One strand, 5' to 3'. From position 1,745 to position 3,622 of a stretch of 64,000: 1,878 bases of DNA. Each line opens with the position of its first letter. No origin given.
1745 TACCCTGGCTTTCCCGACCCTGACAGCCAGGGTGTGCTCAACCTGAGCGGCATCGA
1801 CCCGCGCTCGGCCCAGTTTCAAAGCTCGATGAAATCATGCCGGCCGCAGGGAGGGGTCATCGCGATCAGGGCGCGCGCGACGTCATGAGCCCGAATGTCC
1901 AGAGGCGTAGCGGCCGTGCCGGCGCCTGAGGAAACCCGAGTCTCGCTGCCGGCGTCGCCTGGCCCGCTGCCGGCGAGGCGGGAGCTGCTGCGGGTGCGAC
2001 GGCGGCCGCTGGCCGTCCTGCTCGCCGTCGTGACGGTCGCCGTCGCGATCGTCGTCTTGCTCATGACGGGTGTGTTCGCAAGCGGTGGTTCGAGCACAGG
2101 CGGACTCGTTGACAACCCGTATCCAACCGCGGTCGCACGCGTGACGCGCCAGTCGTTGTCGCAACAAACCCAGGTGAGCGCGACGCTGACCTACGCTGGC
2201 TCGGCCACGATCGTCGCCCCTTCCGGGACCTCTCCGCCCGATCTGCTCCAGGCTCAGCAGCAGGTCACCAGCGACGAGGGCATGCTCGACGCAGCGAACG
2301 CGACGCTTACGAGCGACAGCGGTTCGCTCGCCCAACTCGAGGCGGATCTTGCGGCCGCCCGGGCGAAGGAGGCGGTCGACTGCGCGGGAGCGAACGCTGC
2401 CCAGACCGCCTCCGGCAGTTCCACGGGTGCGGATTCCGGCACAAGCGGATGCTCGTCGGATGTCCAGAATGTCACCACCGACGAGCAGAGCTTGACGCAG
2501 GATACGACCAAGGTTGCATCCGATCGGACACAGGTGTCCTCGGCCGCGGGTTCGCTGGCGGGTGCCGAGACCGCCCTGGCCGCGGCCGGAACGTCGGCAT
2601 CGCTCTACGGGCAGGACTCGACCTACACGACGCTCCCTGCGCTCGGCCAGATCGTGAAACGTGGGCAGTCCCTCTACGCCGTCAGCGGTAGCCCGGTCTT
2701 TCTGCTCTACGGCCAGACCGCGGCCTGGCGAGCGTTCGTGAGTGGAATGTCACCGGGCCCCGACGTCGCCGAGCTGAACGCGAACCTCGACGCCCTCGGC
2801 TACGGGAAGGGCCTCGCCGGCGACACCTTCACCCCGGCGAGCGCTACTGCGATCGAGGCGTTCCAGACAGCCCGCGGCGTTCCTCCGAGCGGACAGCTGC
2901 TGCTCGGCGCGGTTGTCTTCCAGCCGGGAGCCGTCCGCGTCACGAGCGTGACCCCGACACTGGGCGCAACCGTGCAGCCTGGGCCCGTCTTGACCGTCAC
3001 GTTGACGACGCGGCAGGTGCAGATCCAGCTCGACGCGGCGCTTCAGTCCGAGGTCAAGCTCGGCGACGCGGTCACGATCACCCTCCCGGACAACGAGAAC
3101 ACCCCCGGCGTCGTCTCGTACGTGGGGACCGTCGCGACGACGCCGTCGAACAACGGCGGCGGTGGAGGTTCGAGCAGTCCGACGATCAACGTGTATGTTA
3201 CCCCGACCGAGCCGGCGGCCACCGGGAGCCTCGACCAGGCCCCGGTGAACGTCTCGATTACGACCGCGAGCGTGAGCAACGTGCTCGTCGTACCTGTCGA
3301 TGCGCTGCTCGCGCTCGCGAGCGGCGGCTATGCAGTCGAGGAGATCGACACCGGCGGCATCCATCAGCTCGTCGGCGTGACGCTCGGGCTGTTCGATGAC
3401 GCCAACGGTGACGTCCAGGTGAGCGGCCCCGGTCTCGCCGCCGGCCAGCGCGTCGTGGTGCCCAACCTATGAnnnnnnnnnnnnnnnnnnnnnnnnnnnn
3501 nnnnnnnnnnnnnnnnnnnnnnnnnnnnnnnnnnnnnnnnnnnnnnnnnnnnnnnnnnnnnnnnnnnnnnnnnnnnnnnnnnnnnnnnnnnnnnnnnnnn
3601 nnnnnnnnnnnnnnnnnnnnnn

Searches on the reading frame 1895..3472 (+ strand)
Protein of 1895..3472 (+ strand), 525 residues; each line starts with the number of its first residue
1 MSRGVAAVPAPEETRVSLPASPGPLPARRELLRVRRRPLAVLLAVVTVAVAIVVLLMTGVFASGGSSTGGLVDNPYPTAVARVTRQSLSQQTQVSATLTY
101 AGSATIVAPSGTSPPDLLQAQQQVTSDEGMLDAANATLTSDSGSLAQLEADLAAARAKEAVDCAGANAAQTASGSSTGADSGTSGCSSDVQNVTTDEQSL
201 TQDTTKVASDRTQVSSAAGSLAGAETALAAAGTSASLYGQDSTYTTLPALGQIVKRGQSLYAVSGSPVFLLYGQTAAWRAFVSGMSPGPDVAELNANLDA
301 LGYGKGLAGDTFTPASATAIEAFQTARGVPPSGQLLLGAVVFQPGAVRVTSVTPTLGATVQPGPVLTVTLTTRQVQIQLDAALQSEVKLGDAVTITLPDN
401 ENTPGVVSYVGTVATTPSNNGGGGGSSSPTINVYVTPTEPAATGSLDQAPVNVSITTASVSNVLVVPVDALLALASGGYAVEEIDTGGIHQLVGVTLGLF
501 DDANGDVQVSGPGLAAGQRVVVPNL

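Call 4: search_protein_families(library=pfam, proteins=[window:1895-3472:+], max_evalue=0.01)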
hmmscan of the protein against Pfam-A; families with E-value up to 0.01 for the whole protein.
window:1895-3472:+ (525 aa): 1 family
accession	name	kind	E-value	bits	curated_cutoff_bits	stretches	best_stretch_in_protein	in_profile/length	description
PF01471.23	PG_binding_1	-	1.5e-06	28.7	23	1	288-334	2-48/57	Putative peptidoglycan binding domain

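Call 5: search_protein_families(library=ncbifam, proteins=[window:1895-3472:+], max_evalue=0.01)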
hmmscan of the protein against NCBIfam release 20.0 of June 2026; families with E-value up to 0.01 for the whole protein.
window:1895-3472:+ (525 aa): 3 families
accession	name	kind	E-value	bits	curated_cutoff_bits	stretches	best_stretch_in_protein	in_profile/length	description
TIGR00999.1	8a0102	subfamily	1.9e-05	24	319.3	1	342-524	96-266/271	CzcB/NccB family metal efflux transporter periplasmic adaptor subunit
NF050101.1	SepX_GlpR_4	equivalog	0.0095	16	110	0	23-72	94-143/176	divisome protein SepX/GlpR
TIGR02869.1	spore_SleB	equivalog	0.0095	15.8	236.5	0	286-333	11-58/201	spore cortex-lytic enzyme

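Call 19: find_homologous_proteins(query=window:1895-3469:+, max_evalue=0.00001)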
Query window:1895-3469:+ (525 aa): 3164 proteins with E <= 0.00001 among 8000 candidates; the best 120 are listed.
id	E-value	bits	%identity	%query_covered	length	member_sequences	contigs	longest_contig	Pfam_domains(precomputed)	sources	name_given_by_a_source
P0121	0.0e+0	1059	100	99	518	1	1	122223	PF01471.24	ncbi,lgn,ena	-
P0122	1.1e-225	768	72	98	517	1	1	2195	PF01471.24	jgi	-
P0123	7.7e-225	765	76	98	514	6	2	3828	PF01471.24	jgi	-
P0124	2.0e-220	751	77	87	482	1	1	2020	PF01471.24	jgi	-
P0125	1.4e-218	745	76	90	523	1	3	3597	PF01471.24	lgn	-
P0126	1.5e-211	722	70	98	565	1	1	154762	PF01471.24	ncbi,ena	-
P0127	2.5e-203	695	69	98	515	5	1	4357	PF01471.24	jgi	-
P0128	8.8e-203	693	69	98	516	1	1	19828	PF01471.24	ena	-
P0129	8.1e-202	690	70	86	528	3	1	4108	PF01471.24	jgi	jgi:hypothetical protein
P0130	3.4e-200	684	73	86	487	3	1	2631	-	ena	-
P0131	8.7e-200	683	72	86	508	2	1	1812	PF01471.24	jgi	jgi:hypothetical protein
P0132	1.1e-199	683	70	87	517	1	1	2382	PF01471.24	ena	-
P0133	1.7e-198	679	70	94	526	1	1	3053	PF01471.24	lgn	-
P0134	2.9e-197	675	73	85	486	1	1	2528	PF01471.24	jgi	jgi:peptidoglycan hydrolase-like protein with peptidoglycan-binding domain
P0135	5.6e-195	667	70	89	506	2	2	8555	PF01471.24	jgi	jgi:hypothetical protein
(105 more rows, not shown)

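Call 20: search_dna_similar(query=window:1895-3469:+, collection=plasmids, mode=protein, max_rows=25)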
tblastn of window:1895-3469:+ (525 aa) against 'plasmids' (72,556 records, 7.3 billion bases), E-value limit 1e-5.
Records with a match: 49; places in all: 63; records where one place covers at least 80% of the query: 0.
Best place of each record, by identity: <60% 49.
By first word of the organism name: Streptomyces 44; Embleya 2; Nonomuraea 1; Kitasatospora 1; Actinomyces 1.
By predicted mobility (MOB-suite, as given by PLSDB): non-mobilizable 39; mobilizable 10.
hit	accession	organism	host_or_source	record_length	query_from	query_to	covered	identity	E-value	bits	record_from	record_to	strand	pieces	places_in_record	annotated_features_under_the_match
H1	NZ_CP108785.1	Embleya sp. NBC_00888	-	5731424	244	523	53%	47.4%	3e-37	154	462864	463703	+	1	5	none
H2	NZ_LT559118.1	Nonomuraea gerenzanensis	-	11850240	243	523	54%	46.3%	3e-45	178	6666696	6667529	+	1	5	none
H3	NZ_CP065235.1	Streptomyces clavuligerus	cell culture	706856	245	523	53%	41.3%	4e-28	126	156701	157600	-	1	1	peptidoglycan-binding domain-containing protein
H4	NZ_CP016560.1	Streptomyces clavuligerus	-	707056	245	523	53%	41.3%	4e-28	126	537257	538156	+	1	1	peptidoglycan-binding domain-containing protein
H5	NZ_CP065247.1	Streptomyces clavuligerus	cell culture,lab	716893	245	523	53%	41.3%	4e-28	126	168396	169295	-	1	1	peptidoglycan-binding domain-containing protein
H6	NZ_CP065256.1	Streptomyces clavuligerus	cell culture,lab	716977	245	523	53%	41.3%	4e-28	126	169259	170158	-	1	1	peptidoglycan-binding domain-containing protein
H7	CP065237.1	Streptomyces clavuligerus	cell culture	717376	245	523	53%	41.3%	4e-28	126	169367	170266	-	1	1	peptidoglycan-binding protein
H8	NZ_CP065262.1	Streptomyces clavuligerus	cell culture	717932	245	523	53%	41.3%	4e-28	126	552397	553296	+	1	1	peptidoglycan-binding domain-containing protein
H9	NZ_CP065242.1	Streptomyces clavuligerus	cell culture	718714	245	523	53%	41.3%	4e-28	126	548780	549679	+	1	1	peptidoglycan-binding domain-containing protein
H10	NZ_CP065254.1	Streptomyces clavuligerus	cell culture,lab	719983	245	523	53%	41.3%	4e-28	126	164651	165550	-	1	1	peptidoglycan-binding domain-containing protein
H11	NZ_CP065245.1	Streptomyces clavuligerus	cell culture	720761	245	523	53%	41.3%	4e-28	126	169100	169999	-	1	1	peptidoglycan-binding domain-containing protein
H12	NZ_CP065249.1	Streptomyces clavuligerus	cell culture,lab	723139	245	523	53%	41.3%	4e-28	126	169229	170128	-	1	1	peptidoglycan-binding domain-containing protein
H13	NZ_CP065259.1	Streptomyces clavuligerus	cell culture,lab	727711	245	523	53%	41.3%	4e-28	126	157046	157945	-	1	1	peptidoglycan-binding domain-containing protein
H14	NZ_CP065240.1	Streptomyces clavuligerus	cell culture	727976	245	523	53%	41.3%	4e-28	126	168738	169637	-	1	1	peptidoglycan-binding domain-containing protein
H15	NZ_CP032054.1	Streptomyces clavuligerus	cell culture,soil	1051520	245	523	53%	41.3%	4e-28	126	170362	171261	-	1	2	none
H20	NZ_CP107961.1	Streptomyces sp. NBC_00376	-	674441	239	525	55%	38.2%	8e-25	116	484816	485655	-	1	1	peptidoglycan-binding protein | ABC transporter ATP-binding protein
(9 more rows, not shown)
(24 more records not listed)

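Call 21: get_annotated_region(hit=H3, flank=7000)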
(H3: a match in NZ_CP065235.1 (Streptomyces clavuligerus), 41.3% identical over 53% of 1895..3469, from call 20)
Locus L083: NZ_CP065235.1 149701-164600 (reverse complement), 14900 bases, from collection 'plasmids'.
description: Streptomyces clavuligerus strain F1D18 plasmid pF1D18A, complete sequence
organism: Streptomyces clavuligerus (NCBI taxid 1901)
taxonomy: Bacteria; Actinomycetota; Actinomycetes; Kitasatosporales; Streptomycetaceae; Streptomyces; Streptomyces clavuligerus
host: -; source: cell culture; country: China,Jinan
typing (MOB-suite, as given by PLSDB): non-mobilizable; replicon rep_cluster_12,rep_cluster_1922
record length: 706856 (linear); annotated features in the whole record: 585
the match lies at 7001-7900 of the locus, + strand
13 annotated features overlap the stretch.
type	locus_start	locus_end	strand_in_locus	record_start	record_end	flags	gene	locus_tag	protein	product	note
CDS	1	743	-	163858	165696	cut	-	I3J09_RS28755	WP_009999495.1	S9 family peptidase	-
CDS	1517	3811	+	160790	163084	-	-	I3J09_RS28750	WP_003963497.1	ABC transporter ATP-binding protein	-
CDS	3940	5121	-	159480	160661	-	-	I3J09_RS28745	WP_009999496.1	HAMP domain-containing sensor histidine kinase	GO:0007165 - signal transduction [Evidence IEA]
CDS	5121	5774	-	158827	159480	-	-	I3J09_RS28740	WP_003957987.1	response regulator transcription factor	GO:0000160 - phosphorelay signal transduction system [Evidence IEA]; GO:0006355 - regulation of DNA-templated ...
CDS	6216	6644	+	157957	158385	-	-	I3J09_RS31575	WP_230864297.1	hypothetical protein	-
CDS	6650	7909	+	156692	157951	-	-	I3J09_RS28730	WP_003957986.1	peptidoglycan-binding domain-containing protein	-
CDS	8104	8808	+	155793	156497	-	-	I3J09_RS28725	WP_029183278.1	ABC transporter ATP-binding protein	-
CDS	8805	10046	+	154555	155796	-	-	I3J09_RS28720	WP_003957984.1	ABC transporter permease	-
CDS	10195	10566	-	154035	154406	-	-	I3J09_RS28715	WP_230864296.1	ATP-binding protein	-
CDS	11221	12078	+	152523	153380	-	-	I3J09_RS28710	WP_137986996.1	hypothetical protein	-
CDS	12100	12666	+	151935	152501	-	-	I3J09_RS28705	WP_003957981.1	GNAT family N-acetyltransferase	-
CDS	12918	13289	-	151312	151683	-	-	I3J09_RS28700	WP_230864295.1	ATP-binding protein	-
CDS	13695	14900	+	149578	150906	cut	-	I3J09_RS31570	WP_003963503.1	hypothetical protein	-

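Call 22: get_annotated_region(hit=H20, flank=7000)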
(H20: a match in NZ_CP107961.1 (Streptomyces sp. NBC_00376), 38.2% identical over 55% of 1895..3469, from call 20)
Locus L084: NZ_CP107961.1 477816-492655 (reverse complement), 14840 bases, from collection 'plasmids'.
description: Streptomyces sp. NBC_00376 plasmid unnamed1, complete sequence
organism: Streptomyces sp. NBC_00376 (NCBI taxid 2975730)
taxonomy: Bacteria; Actinomycetota; Actinomycetes; Kitasatosporales; Streptomycetaceae; Streptomyces; Streptomyces sp. NBC 00376
host: -; source: -; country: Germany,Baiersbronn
typing (MOB-suite, as given by PLSDB): non-mobilizable
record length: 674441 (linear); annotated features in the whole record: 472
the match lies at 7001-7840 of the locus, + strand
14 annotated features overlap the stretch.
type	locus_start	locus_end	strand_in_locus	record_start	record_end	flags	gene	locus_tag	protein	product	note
CDS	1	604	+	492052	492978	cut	-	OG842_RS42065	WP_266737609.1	D-alanyl-D-alanine carboxypeptidase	-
CDS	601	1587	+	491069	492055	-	-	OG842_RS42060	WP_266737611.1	endonuclease/exonuclease/phosphatase family protein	-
CDS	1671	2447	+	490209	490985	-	cseB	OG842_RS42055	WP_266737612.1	two-component system response regulator CseB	GO:0006355 - regulation of DNA-templated transcription [Evidence IEA]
CDS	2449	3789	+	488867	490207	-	-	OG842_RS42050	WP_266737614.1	HAMP domain-containing sensor histidine kinase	GO:0007165 - signal transduction [Evidence IEA]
CDS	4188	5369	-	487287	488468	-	-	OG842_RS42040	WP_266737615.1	ATP-binding protein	-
CDS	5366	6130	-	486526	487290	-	-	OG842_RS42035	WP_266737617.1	response regulator transcription factor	GO:0000160 - phosphorelay signal transduction system [Evidence IEA]; GO:0006355 - regulation of DNA-templated ...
CDS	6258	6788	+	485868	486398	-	-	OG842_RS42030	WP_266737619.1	hypothetical protein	-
CDS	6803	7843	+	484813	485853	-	-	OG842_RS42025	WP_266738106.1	peptidoglycan-binding protein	-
CDS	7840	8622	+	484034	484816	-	-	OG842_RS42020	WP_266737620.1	ABC transporter ATP-binding protein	-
CDS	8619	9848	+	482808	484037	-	-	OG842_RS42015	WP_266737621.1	ABC transporter permease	-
CDS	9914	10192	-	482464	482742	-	-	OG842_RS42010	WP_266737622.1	transposase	-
CDS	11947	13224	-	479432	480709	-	-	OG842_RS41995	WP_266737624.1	MFS transporter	GO:0055085 - transmembrane transport [Evidence IEA]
CDS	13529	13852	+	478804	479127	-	-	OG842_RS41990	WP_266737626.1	rhodanese-like domain-containing protein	-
CDS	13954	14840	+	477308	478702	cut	-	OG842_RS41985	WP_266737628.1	MBL fold metallo-hydrolase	-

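Call 32: search_solved_structures(query=window:1895-3469:+, max_evalue=1)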
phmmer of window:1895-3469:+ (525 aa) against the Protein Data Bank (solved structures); distinct sequences matched with E-value up to 1: 4.
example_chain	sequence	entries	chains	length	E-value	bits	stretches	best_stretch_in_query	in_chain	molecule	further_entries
6yce_A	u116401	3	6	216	0.032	16.6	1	228-310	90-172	FBSB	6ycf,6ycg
6u7d_A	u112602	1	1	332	0.061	15.7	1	229-310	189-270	FBSB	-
6mis_A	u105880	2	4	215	0.43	12.8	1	228-312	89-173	Ananain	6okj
6y6l_A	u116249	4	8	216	0.44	12.8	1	228-312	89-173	Ananain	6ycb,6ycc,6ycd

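Call 42: search_protein_families(library=pfam, proteins=[L083:6216-6644:+], max_evalue=10)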
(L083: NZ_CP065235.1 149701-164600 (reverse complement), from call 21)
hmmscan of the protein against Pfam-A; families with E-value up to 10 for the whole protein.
L083:6216-6644:+ (142 aa): 3 families
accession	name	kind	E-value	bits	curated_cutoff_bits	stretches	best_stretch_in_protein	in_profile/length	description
PF01395.27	PBP_GOBP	-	0.1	13.2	22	1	56-97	80-112/113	PBP/GOBP family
PF16860.10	CX9C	-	0.13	12.6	26.4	1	21-33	10-22/44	CHCH-CHCH-like Cx9C, IMS import disulfide relay-system,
PF23677.1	YnaL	-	0.18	12.2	27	1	37-49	32-44/57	Protein YnaL-like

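Call 46: predict_structure(alignment_id=A3)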
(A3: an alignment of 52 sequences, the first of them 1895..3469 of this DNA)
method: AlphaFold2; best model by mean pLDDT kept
length: 525 residues; sequences in the alignment: 52
mean_pLDDT: 61.1   pTM: 0.40
mean pLDDT of the five models: 61.1, 58.4, 58.3, 58.1, 54.4
residues with pLDDT >= 90: 63; 70-90: 157; 50-70: 98; < 50: 207
segments of 3 or more residues with pLDDT < 50: 1-36, 61-78, 85-101, 173-179, 233-236, 372-466, 468-470, 497-503, 505-508
pLDDT, mean of each block of 10 residues (from residue 1): 40 38 38 50 80 68 36 39 44 30 65 61 87 94 94 89 65 47 69 90 93 90 73 52 84 84 83 64 74 88 87 88 89 66 72 86 77 36 31 32 30 31 32 34 30 31 46 56 61 53 47 60 51
secondary structure, 60 per line:
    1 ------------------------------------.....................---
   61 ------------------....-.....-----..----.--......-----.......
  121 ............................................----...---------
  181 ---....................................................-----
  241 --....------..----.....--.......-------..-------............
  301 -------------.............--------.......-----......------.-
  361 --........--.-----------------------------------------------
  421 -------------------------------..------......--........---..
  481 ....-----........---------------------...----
elements in order: H37-57 E79-82 E84-88 E103-108 H114-164 H184-235 E243-246 E259-263 E266-272 H289-300 H314-326 E335-341 E347-352 E363-370 E460-465 H468-475 E479-484 E490-497 E519-521

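Call 49: fold_search(model_id=the predicted structure, library=pdb)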
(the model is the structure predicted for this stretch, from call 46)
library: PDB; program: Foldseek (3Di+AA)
matches with E <= 10: 499; with E <= 0.001: 3
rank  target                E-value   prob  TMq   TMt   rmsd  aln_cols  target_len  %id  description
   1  5nik_D                3.9e-04  0.98  0.20  0.27  19.8       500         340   15  Structure of the MacAB-TolC ABC-type tripartite multidrug efflux pump (released 2017-05-24)
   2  9qgy_G                3.9e-04  0.90  0.16  0.21  23.2       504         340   14  Structure of the YbjP lipoprotein bound to the MacAB-TolC tripartite efflux pump (released 2026-03-25)
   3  9a2v_MODEL_1_A        7.6e-04  0.92  0.16  0.20  29.1       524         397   12  Model of E. coli AcrA by in-cell photo-crosslinking MS and deep learning (released 2023-02-24)
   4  9tg4_D                4.6e-03  0.80  0.16  0.23  24.6       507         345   11  Structure of the YbjP lipoprotein bound to the AcrABZ-TolC efflux pump (released 2026-04-08)
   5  9tg4_E                4.9e-03  0.72  0.15  0.22  24.2       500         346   12  Structure of the YbjP lipoprotein bound to the AcrABZ-TolC efflux pump (released 2026-04-08)
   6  8zar_C                5.4e-03  0.90  0.17  0.24  21.1       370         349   11  EmrAB-TolC MFS-type tripartite multidrug efflux pump FA (released 2025-04-30)
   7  8zal_A                5.8e-03  0.96  0.25  0.34  19.8       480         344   11  EmrAB-TolC MFS-type tripartite multidrug efflux pump EA (released 2025-04-30)
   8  9j3d_D                7.2e-03  0.35  0.14  0.19  24.6       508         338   11  Cryo-EM structure of TMexCD1-TOprJ1 (released 2025-08-13)
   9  8zar_B                7.6e-03  0.95  0.24  0.33  19.1       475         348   12  EmrAB-TolC MFS-type tripartite multidrug efflux pump FA (released 2025-04-30)
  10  8zal_B                7.6e-03  0.94  0.25  0.34  20.3       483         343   10  EmrAB-TolC MFS-type tripartite multidrug efflux pump EA (released 2025-04-30)
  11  8zar_D                8.1e-03  0.99  0.21  0.28  22.2       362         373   10  EmrAB-TolC MFS-type tripartite multidrug efflux pump FA (released 2025-04-30)
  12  9v53_A1               1.0e-02  0.80  0.15  0.22  21.9       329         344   14  Structure of TolC, YbjP, and AcrABZ complex (released 2025-11-05)
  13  9tg4_F                1.1e-02  0.60  0.15  0.21  22.4       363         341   13  Structure of the YbjP lipoprotein bound to the AcrABZ-TolC efflux pump (released 2026-04-08)
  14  9tg4_G                1.3e-02  0.57  0.16  0.22  24.7       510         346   11  Structure of the YbjP lipoprotein bound to the AcrABZ-TolC efflux pump (released 2026-04-08)
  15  3fpp_A                1.8e-02  0.77  0.15  0.26  17.4       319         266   15  Crystal structure of E.coli MacA (released 2009-04-28)
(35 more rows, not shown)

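Call 56: get_annotated_region(hit=H2, flank=6000)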
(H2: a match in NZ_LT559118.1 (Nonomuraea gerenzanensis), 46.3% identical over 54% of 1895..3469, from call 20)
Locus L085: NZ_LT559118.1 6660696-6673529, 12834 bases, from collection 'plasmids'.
description: Nonomuraea gerenzanensis isolate nono1 plasmid I, complete sequence
organism: Nonomuraea gerenzanensis (NCBI taxid 93944)
taxonomy: Bacteria; Actinomycetota; Actinomycetes; Streptosporangiales; Streptosporangiaceae; Nonomuraea; Nonomuraea gerenzanensis
host: -; source: -; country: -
typing (MOB-suite, as given by PLSDB): non-mobilizable
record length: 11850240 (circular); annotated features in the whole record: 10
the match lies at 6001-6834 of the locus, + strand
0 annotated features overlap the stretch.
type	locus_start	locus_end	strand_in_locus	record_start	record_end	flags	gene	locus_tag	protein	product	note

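Call 57: get_annotated_region(hit=H1, flank=6000)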
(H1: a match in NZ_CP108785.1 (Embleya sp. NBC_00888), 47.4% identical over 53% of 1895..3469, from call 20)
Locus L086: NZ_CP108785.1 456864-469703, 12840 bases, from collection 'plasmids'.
description: Embleya sp. NBC_00888 plasmid unnamed1, complete sequence
organism: Embleya sp. NBC_00888 (NCBI taxid 2975960)
taxonomy: Bacteria; Actinomycetota; Actinomycetes; Kitasatosporales; Streptomycetaceae; Embleya; Embleya sp. NBC 00888
host: -; source: -; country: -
typing (MOB-suite, as given by PLSDB): mobilizable; relaxase MOBP
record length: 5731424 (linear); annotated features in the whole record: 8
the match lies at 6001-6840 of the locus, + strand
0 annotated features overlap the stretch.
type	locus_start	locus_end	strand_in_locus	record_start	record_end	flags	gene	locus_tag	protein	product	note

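Call 76: search_protein_families(library=padloc, proteins=[window:1895-3472:+], max_evalue=0.001)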
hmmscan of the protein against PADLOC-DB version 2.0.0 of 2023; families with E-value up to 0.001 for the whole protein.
window:1895-3472:+ (525 aa): 0 families

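Call 85: list_cluster_members(proteins=[P0121, P0013])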
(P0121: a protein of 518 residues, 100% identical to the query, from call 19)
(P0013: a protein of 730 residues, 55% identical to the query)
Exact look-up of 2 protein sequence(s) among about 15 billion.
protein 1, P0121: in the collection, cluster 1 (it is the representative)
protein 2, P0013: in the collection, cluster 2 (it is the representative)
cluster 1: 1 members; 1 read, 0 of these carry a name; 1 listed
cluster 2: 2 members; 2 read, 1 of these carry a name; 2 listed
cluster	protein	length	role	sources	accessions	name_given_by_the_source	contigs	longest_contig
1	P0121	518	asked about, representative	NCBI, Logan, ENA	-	-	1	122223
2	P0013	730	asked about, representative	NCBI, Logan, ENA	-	-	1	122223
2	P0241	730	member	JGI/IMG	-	adhesin/invasin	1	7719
